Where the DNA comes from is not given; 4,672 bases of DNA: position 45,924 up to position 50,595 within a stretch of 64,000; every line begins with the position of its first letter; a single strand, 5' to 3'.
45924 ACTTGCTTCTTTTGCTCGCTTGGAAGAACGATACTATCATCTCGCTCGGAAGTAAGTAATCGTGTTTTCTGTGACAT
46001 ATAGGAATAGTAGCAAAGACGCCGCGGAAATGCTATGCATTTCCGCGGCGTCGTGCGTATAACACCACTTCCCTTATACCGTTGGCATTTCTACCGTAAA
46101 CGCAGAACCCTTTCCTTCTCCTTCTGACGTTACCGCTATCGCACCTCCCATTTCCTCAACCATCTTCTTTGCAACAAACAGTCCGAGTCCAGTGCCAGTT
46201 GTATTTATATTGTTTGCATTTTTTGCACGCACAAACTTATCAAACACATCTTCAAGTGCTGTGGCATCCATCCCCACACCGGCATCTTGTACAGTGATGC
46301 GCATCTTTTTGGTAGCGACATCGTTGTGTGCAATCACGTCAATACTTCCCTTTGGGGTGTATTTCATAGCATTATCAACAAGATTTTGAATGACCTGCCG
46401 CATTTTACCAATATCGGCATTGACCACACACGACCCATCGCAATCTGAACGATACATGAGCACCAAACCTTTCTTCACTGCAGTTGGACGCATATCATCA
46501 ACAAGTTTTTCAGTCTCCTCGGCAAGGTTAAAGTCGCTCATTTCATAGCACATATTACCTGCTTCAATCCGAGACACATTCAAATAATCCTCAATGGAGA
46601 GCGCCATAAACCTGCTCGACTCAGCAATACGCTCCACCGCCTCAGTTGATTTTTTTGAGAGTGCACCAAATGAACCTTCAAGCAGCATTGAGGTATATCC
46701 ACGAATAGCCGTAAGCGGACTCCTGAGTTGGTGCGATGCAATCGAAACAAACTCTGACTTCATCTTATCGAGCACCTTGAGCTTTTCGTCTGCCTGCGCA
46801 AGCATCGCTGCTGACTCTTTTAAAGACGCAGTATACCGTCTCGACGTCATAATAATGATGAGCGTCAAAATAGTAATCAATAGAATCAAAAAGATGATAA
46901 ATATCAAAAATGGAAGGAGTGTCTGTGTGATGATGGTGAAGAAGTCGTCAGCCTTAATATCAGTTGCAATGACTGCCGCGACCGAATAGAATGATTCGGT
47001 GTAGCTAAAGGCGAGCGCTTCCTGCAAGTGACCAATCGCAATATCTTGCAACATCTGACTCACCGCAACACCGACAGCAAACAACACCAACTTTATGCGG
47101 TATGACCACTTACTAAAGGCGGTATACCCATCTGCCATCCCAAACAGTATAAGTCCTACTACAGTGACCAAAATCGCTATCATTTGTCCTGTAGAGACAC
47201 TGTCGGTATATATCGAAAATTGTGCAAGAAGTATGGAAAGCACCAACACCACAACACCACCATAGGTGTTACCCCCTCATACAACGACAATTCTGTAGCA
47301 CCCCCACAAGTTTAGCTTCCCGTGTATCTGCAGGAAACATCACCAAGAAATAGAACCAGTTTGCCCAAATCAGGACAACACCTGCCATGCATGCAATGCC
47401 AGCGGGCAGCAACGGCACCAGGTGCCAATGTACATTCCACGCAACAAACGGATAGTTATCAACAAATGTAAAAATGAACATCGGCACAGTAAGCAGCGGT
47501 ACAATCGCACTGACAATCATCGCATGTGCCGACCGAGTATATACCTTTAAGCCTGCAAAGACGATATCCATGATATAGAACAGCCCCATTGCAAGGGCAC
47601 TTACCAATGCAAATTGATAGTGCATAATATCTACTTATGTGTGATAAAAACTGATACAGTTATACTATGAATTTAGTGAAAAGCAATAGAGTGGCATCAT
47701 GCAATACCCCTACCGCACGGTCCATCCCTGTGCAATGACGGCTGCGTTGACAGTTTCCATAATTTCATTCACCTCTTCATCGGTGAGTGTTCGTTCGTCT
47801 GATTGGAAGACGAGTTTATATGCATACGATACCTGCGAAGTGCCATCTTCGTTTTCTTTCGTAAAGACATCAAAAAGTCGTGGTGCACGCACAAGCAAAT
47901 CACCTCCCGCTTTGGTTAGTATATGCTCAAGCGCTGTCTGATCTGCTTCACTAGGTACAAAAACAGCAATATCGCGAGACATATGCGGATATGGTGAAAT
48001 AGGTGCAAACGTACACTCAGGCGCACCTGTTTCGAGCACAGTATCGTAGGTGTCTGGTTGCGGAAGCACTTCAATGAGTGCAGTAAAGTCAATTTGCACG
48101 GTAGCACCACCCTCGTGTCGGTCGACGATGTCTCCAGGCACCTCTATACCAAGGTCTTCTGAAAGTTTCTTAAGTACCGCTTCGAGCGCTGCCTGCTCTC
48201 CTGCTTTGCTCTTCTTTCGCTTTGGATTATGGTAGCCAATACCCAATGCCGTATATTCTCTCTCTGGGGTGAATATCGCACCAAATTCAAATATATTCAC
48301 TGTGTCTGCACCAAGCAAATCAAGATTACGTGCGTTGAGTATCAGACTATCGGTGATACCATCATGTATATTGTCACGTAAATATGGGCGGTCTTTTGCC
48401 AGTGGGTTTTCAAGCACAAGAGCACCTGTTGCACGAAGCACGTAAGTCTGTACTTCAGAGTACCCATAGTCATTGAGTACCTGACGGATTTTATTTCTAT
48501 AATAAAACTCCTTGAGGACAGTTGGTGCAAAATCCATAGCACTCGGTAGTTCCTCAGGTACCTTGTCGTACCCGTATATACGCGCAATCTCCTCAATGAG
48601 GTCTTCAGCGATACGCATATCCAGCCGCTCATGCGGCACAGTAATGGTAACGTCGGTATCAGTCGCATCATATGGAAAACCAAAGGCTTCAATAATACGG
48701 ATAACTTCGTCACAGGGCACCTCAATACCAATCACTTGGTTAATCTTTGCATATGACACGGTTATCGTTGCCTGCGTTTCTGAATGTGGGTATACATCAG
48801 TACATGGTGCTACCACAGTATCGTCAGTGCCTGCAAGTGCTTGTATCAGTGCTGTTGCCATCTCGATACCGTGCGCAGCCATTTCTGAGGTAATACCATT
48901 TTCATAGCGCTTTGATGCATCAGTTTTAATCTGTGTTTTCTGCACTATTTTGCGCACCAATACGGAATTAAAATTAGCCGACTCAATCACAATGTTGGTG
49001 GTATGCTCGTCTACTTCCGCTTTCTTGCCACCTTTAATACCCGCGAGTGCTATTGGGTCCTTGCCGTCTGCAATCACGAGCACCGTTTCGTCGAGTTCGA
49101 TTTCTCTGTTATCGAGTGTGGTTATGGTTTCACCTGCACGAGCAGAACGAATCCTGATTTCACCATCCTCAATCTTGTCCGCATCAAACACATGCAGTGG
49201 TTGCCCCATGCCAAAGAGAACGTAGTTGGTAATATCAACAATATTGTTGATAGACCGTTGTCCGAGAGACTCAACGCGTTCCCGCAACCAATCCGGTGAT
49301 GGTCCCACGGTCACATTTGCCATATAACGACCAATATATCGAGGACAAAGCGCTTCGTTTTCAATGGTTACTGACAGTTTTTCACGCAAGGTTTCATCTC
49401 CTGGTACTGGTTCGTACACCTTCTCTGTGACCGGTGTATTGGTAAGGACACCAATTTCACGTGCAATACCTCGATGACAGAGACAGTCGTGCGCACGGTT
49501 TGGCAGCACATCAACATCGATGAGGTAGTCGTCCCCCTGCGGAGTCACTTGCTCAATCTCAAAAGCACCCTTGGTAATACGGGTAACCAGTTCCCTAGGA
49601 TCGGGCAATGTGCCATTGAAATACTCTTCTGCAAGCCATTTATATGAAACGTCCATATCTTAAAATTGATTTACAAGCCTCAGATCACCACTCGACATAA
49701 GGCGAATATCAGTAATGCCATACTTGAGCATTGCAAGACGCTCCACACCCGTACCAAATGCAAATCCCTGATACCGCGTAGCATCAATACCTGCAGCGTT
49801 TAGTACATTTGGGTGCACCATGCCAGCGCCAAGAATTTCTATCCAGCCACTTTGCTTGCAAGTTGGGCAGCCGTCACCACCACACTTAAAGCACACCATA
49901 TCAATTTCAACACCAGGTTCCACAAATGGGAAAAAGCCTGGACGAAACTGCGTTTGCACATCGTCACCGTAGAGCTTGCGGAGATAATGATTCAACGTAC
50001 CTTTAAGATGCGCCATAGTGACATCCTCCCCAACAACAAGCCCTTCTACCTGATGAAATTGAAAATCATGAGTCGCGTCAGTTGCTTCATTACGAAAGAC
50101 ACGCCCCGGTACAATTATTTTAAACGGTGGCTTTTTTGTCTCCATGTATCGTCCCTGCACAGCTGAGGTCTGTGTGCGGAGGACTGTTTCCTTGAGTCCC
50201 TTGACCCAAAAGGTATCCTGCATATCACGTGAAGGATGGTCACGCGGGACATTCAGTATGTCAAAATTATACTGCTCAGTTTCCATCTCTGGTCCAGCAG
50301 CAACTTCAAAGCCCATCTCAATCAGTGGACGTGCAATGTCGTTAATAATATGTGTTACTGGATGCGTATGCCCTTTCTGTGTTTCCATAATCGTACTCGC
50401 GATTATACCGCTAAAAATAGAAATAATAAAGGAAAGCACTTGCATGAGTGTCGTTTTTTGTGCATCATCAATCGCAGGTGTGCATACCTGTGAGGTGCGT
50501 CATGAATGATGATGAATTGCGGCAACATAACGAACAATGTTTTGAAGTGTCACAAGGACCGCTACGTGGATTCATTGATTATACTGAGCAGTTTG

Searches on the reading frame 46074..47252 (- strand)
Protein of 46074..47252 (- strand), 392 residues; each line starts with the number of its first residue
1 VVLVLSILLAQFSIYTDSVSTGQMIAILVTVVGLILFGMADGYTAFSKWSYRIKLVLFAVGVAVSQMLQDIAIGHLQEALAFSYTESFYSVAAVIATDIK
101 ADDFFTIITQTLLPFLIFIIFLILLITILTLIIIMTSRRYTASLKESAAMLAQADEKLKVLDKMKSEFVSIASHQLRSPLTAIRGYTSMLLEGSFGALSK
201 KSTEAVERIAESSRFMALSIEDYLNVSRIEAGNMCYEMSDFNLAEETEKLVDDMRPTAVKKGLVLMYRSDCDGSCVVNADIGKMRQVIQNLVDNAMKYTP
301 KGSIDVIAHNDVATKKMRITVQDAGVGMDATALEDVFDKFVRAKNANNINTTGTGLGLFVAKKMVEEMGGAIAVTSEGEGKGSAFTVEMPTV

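Call 55: search_protein_families(library=ncbifam, proteins=[window:46074-47252:-], max_evalue=0.00001)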
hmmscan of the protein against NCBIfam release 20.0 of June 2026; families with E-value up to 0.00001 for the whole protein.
window:46074-47252:- (392 aa): 75 families (the best 25 are shown)
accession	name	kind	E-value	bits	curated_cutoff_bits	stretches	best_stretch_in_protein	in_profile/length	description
NF046044.1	PnpS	equivalog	3.5e-51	174.5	400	1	156-390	161-390/390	two-component system histidine kinase PnpS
TIGR02966.1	phoR_proteo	equivalog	9.5e-45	153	334.2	1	144-388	93-332/333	phosphate regulon sensor histidine kinase PhoR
TIGR02956.1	TMAO_torS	equivalog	6.2e-44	150.4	676.5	1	154-390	453-681/967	TMAO reductase system sensor histidine kinase/response regulator TorS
NF041947.1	LuxQ_Vibrio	equivalog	2.4e-42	144.8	1200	1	143-390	450-695/843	quorum-sensing autoinducer 2 sensor kinase/phosphatase LuxQ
NF033092.0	HK_WalK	equivalog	3.4e-42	144.8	725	1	150-390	358-593/594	cell wall metabolism sensor histidine kinase WalK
NF008318.0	PRK11107.1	equivalog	1.5e-41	142.4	890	1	162-389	290-516/920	two-component sensor histidine kinase BarA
NF040691.1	MtrAB_MtrB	equivalog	9.4e-40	137.1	450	1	141-391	247-492/507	MtrAB system histidine kinase MtrB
NF008302.0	PRK11091.1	equivalog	1.4e-37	129.3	838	1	154-390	272-504/779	aerobic respiration two-component sensor histidine kinase ArcB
NF041832.1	near_NosP_CTERM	subfamily_domain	2.1e-37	129.1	400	1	164-391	6-225/370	NahK/ErcS family hybrid sensor histidine kinase/response regulator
NF008099.0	PRK10841.1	equivalog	3.4e-37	127.7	920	1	134-390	446-689/949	two-component system sensor histidine kinase RcsC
NF038297.2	hybrid_HK_HrmK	equivalog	3.5e-37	128.3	725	1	134-391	204-457/607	hybrid histidine kinase/response regulator HrmK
NF041880.1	EPS_EpsF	equivalog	3.2e-35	121.6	900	1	153-390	262-492/492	response regulator EpsF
NF045901.1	HisKinLetSLeg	equivalog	2.7e-34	118.3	1650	1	151-389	279-516/906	two-component system sensor histidine kinase LetS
NF047874.1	MASE3_PAS_HK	subfamily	2.6e-33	115.7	560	1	156-391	389-625/655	MASE3 domain-containing sensor histidine kinase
NF041735.1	hist_kin_RppB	equivalog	3.5e-33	115.1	400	1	167-390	218-438/438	two-component system sensor histidine kinase RppB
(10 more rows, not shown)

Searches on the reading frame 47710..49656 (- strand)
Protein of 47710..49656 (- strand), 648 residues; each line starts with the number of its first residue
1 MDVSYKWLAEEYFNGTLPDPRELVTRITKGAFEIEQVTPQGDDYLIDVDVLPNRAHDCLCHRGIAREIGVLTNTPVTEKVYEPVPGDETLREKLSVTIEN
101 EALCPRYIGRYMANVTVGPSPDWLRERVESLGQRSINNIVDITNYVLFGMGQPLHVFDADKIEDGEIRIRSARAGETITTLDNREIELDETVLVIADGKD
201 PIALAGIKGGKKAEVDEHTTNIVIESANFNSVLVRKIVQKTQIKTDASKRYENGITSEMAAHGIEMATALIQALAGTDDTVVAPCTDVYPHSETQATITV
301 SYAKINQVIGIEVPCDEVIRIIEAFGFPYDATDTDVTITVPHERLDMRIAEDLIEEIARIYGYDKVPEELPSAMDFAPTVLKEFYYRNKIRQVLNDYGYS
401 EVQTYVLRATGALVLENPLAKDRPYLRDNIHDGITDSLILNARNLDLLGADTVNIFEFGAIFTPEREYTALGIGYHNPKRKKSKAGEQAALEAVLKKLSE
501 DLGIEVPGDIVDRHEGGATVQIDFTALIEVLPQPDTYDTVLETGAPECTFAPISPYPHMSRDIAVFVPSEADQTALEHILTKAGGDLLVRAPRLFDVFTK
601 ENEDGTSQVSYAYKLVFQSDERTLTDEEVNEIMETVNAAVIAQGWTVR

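Call 55: search_protein_families(library=ncbifam, proteins=[window:47710-49656:-], max_evalue=0.00001)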
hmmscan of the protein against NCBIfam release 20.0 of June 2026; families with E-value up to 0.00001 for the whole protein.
window:47710-49656:- (648 aa): 5 families
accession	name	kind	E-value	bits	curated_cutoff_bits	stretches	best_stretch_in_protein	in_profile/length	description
TIGR00472.1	pheT_bact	equivalog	1.1e-138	463.8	402.65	2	42-483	157-604/798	phenylalanine--tRNA ligase subunit beta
NF001882.0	PRK00629.5-4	equivalog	7.9e-41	140.2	527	1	42-409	159-501/725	phenylalanine--tRNA ligase subunit beta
TIGR00471.1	pheT_arch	equivalog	2.1e-14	52.9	282.65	1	278-408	279-389/551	phenylalanine--tRNA ligase subunit beta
TIGR00469.1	pheS_mito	equivalog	1.8e-08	33.5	258.35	1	549-641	350-444/451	phenylalanine--tRNA ligase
NF051887.1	PheS_related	equivalog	4.9e-06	25.9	300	0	549-641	244-347/349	PheS-related mystery ligase SrmL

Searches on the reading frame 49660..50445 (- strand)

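Call 55: search_protein_families(library=ncbifam, proteins=[window:49660-50445:-], max_evalue=0.00001)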
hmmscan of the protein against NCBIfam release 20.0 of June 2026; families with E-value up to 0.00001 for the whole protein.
window:49660-50445:- (261 aa): 5 families
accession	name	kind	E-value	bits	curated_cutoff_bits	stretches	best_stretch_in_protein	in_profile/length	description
TIGR00468.1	pheS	equivalog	2.7e-87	293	237.45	1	20-261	64-322/324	phenylalanine--tRNA ligase subunit alpha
NF003210.0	PRK04172.1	equivalog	3.8e-63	214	350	2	85-259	330-489/496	phenylalanine--tRNA ligase subunit alpha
NF051887.1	PheS_related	equivalog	6.3e-40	137.3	300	1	25-261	9-239/349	PheS-related mystery ligase SrmL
TIGR00469.1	pheS_mito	equivalog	1.2e-27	96.7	258.35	2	171-261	265-343/451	phenylalanine--tRNA ligase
TIGR00470.1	sepS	equivalog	3.8e-10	38.8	380.65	1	102-251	202-341/533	O-phosphoserine--tRNA ligase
